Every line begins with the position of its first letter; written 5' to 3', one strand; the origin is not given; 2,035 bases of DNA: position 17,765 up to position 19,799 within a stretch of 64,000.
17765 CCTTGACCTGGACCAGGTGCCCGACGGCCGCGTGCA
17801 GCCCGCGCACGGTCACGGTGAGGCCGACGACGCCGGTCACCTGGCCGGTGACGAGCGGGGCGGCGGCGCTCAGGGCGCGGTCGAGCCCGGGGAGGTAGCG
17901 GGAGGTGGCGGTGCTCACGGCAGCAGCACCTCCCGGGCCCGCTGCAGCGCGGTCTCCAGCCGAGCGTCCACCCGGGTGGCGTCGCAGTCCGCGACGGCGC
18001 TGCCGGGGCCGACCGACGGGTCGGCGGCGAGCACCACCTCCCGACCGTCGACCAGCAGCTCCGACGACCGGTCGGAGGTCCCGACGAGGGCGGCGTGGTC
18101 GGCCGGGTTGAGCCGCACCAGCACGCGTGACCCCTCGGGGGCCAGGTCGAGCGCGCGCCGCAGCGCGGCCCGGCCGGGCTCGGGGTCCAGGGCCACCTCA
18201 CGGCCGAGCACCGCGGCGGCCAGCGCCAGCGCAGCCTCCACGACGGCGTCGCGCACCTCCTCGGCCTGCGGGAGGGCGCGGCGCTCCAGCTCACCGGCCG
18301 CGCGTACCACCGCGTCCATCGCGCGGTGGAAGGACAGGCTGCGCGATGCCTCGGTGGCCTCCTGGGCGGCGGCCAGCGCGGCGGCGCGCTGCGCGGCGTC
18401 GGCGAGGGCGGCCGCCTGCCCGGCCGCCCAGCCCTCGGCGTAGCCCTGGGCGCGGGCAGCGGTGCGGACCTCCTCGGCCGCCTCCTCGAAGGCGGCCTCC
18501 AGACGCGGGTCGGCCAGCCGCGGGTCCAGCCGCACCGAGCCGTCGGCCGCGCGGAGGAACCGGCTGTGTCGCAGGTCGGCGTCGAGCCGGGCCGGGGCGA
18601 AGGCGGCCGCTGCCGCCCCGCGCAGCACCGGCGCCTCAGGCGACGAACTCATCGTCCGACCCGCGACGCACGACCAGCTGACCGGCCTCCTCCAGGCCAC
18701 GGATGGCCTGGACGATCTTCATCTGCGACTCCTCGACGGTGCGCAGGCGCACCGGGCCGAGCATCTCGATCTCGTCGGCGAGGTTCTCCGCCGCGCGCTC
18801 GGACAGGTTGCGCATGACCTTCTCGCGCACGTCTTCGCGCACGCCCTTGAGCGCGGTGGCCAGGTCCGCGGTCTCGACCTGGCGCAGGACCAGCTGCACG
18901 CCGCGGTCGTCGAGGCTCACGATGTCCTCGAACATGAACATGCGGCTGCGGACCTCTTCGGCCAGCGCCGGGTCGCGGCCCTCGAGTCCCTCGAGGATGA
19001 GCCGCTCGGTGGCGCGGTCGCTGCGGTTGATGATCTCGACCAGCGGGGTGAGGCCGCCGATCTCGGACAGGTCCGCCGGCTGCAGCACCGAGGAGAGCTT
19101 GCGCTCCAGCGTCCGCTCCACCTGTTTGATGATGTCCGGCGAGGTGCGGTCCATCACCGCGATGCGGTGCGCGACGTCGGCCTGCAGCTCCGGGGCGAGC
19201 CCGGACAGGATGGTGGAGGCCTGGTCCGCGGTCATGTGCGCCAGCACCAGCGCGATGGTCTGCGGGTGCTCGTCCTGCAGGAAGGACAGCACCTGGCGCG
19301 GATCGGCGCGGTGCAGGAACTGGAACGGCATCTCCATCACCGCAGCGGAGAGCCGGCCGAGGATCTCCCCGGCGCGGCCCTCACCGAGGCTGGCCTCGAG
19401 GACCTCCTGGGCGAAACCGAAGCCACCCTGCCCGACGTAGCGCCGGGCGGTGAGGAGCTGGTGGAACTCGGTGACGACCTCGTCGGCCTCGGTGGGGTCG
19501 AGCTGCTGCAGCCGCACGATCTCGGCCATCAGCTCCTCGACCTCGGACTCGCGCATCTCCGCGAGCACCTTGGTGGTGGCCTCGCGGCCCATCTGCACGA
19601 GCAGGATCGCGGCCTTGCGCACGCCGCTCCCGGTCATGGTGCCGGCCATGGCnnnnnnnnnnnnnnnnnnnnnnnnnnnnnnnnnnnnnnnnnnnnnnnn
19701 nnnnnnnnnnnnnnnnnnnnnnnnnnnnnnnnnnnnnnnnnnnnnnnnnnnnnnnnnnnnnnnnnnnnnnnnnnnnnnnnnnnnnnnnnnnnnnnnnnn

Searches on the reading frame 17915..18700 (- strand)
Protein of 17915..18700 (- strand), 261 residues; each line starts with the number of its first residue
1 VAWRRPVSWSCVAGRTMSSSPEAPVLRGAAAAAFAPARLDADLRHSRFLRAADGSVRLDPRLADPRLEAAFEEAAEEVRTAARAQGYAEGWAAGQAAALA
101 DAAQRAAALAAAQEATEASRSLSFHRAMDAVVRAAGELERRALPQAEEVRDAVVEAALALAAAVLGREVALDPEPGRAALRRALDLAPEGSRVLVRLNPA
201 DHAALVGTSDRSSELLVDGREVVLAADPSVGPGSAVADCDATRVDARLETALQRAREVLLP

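Call 87: search_protein_families(library=pfam, proteins=[window:17915-18700:-], max_evalue=0.001)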
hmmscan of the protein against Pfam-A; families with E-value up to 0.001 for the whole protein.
window:17915-18700:- (261 aa): 1 family
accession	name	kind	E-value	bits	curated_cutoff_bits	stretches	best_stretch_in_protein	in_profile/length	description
PF02108.21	FliH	-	2.6e-10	40.8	24.1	1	129-254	5-127/128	Flagellar assembly protein FliH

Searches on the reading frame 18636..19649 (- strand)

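Call 87: search_protein_families(library=pfam, proteins=[window:18636-19649:-], max_evalue=0.001)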
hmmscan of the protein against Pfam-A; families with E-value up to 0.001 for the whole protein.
window:18636-19649:- (337 aa): 4 families
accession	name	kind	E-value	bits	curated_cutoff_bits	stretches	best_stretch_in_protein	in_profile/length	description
PF01706.21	FliG_C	-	5.7e-42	142.8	23.3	1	221-326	2-107/108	FliG C-terminal domain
PF14842.11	FliG_N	-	5e-35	120.7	25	1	8-109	3-104/104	FliG N-terminal domain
PF14841.11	FliG_M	-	3.1e-33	114.3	25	1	117-190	1-74/76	FliG middle domain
PF03448.22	MgtE_N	-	7.2e-07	30.1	25.9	0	243-295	10-62/102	MgtE intracellular N domain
